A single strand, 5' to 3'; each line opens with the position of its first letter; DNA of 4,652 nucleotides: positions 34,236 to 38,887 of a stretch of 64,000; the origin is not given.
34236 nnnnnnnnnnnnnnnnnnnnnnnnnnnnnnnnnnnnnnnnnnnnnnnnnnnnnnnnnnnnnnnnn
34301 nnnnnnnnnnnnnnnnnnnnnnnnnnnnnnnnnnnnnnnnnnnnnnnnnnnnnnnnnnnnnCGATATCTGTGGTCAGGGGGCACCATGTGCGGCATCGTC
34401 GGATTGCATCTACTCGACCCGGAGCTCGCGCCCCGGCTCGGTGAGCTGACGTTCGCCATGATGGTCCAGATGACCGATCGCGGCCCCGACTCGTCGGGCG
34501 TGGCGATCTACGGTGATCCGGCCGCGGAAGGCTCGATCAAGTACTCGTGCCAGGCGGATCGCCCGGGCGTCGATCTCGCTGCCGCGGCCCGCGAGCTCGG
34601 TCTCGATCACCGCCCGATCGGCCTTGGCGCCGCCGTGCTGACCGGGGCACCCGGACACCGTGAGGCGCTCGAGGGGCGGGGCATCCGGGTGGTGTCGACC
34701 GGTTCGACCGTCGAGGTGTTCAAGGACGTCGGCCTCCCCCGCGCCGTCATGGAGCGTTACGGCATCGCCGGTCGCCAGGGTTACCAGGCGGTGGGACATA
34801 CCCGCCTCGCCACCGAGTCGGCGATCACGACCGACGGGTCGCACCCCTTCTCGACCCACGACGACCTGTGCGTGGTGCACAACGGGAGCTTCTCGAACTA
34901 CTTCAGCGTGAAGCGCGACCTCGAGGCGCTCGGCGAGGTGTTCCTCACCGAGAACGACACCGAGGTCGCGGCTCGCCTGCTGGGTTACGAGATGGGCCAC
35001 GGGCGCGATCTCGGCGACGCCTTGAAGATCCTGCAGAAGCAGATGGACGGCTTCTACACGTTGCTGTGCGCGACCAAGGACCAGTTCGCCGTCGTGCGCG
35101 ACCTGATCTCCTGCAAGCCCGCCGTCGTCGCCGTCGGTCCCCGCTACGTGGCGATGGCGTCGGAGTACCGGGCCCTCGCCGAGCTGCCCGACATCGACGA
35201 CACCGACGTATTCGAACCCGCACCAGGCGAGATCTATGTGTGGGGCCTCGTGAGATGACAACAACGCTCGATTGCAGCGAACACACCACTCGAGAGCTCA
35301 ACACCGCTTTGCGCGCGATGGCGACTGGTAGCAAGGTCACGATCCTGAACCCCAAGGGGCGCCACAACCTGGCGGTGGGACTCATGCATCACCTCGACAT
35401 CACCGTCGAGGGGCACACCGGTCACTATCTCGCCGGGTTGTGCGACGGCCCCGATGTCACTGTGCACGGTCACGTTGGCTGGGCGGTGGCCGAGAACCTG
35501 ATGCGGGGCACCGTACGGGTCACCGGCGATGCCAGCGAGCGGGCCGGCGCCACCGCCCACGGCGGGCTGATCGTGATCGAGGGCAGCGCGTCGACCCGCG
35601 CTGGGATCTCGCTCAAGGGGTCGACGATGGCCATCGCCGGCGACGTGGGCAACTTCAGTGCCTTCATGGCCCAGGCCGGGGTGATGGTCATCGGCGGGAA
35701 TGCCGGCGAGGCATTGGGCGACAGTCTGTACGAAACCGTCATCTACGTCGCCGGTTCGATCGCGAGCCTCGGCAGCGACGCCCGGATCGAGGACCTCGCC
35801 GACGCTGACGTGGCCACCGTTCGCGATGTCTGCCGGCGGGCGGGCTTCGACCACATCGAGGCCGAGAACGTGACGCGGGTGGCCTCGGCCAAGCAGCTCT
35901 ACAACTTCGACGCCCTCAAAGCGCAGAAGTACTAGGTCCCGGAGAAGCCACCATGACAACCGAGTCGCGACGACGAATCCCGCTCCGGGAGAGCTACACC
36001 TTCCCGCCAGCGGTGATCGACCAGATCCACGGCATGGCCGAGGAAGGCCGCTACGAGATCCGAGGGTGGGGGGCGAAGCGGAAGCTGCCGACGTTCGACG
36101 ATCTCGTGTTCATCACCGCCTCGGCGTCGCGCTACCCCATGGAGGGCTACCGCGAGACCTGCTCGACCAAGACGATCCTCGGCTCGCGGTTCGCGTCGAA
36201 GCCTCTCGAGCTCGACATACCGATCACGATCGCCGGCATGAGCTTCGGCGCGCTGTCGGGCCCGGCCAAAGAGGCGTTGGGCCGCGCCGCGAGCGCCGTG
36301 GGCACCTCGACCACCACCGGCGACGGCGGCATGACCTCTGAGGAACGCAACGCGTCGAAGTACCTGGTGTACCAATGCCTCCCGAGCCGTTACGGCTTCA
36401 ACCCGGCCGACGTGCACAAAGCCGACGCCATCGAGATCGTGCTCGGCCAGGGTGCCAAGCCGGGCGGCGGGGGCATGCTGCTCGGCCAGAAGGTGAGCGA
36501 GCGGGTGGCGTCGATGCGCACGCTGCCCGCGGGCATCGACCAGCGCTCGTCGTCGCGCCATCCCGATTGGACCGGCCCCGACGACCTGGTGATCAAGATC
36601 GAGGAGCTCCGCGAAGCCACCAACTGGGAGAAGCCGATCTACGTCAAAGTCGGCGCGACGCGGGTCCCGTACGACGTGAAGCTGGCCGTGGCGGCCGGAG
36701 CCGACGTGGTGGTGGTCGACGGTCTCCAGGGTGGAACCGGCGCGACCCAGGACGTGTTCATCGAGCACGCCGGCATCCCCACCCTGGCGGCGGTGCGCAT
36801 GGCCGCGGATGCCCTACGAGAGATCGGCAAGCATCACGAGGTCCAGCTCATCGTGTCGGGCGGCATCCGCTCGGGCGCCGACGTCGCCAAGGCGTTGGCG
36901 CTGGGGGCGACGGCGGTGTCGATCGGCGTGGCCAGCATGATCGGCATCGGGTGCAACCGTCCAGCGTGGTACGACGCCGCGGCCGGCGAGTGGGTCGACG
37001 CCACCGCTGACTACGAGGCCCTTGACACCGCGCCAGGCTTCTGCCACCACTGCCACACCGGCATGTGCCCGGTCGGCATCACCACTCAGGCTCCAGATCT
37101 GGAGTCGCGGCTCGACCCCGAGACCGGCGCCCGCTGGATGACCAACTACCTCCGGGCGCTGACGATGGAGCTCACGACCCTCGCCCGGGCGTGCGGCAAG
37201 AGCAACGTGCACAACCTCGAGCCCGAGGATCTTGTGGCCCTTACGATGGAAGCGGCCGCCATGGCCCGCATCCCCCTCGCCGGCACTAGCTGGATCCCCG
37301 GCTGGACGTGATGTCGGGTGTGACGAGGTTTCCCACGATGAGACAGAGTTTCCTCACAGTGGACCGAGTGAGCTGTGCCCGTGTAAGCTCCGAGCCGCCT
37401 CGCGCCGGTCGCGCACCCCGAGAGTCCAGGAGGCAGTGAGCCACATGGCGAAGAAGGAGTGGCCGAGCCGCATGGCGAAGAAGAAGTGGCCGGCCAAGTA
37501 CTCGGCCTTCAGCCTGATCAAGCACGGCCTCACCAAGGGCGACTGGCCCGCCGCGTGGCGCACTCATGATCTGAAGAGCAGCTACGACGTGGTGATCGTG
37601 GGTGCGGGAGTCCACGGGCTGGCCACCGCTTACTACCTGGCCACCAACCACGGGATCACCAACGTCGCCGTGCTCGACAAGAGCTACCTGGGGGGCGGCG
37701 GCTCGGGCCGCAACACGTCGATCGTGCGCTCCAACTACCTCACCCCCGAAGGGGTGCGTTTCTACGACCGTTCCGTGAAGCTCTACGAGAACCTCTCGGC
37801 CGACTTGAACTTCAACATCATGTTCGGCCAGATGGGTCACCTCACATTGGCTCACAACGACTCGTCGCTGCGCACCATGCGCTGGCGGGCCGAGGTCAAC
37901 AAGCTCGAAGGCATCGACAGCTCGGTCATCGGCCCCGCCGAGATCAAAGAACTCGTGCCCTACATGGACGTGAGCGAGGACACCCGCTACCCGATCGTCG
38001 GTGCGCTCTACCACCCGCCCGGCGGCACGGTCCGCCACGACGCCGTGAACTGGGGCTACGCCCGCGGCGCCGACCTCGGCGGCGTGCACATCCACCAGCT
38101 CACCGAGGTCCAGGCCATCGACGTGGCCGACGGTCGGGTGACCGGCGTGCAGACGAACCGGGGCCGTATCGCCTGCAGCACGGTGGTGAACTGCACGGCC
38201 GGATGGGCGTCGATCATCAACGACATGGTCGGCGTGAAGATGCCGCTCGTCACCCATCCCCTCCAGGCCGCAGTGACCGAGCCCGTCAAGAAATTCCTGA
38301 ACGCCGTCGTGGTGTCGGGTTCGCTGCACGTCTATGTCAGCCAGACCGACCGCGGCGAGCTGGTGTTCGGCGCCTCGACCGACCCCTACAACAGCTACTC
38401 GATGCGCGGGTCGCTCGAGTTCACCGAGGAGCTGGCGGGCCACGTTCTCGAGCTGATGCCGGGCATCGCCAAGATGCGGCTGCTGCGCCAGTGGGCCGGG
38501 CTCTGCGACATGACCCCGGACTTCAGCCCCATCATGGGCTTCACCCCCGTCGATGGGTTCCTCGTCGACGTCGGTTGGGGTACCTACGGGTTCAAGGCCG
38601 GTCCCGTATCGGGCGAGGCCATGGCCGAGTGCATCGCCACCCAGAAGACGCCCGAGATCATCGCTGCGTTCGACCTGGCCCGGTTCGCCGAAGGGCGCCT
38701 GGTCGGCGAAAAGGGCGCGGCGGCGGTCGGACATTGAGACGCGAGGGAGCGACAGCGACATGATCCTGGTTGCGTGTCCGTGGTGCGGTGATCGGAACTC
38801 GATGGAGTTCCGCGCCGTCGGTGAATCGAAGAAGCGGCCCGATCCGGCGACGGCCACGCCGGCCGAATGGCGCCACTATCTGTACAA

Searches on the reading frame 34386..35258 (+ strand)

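Call 27: search_protein_families(library=pfam, proteins=[window:34386-35258:+], max_evalue=0.0001)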
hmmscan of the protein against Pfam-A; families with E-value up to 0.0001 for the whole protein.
window:34386-35258:+ (290 aa): 2 families
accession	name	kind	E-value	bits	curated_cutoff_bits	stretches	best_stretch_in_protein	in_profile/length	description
PF13522.11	GATase_6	-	8.3e-16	58.6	27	1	134-260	12-130/130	Glutamine amidotransferase domain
PF13537.11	GATase_7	-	1.4e-12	48.2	25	1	138-265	1-122/123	Glutamine amidotransferase domain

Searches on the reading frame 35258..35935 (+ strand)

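Call 34: search_protein_families(library=pfam, proteins=[window:35258-35935:+], max_evalue=0.0001)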
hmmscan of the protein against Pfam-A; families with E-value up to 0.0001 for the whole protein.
window:35258-35935:+ (225 aa): 1 family
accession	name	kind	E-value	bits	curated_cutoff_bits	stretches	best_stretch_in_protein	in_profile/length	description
PF01493.24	GXGXG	-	4.2e-08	33.4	32.5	1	29-166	14-164/190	GXGXG motif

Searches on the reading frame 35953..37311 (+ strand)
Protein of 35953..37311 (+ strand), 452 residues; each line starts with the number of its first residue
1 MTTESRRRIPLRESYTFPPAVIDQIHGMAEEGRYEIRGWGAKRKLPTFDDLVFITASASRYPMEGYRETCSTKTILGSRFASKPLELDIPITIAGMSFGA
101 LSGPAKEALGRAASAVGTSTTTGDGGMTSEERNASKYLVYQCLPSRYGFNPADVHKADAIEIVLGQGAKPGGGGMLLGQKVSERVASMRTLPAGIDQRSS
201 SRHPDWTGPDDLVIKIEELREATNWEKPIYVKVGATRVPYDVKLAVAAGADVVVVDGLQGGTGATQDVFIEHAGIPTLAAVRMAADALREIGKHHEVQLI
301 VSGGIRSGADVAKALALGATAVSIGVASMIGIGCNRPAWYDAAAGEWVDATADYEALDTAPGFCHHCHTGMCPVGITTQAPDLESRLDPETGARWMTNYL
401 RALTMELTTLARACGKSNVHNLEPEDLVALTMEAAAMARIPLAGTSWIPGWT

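Call 27: search_protein_families(library=pfam, proteins=[window:35953-37311:+], max_evalue=0.0001)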
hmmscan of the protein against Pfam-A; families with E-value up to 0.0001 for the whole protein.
window:35953-37311:+ (452 aa): 5 families
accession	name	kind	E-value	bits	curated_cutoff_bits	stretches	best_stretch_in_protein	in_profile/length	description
PF01645.23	Glu_synthase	-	4.3e-92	309.6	20.4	2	78-335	56-314/369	Conserved region in glutamate synthase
PF01070.24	FMN_dh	-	1.5e-14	54.2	24.9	1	215-334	209-311/350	FMN-dependent dehydrogenase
PF03060.21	NMO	-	1.1e-07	32.1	28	1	240-334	147-231/331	Nitronate monooxygenase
PF00478.31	IMPDH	-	1.6e-07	31.1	25.6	1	240-326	157-237/345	IMP dehydrogenase / GMP reductase domain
PF00977.27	His_biosynth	-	9.1e-05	22.4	23.6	0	284-327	61-104/228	Histidine biosynthesis protein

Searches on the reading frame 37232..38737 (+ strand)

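Call 27: search_protein_families(library=pfam, proteins=[window:37232-38737:+], max_evalue=0.0001)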
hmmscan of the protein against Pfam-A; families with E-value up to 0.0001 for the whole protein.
window:37232-38737:+ (501 aa): 2 families
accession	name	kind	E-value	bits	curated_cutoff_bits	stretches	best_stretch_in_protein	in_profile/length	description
PF01266.30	DAO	-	1.3e-69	235.9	27.9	1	119-466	1-352/353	FAD dependent oxidoreductase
PF01946.23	Thi4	-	7.2e-07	29.1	26.2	1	118-159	18-58/235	Thi4 family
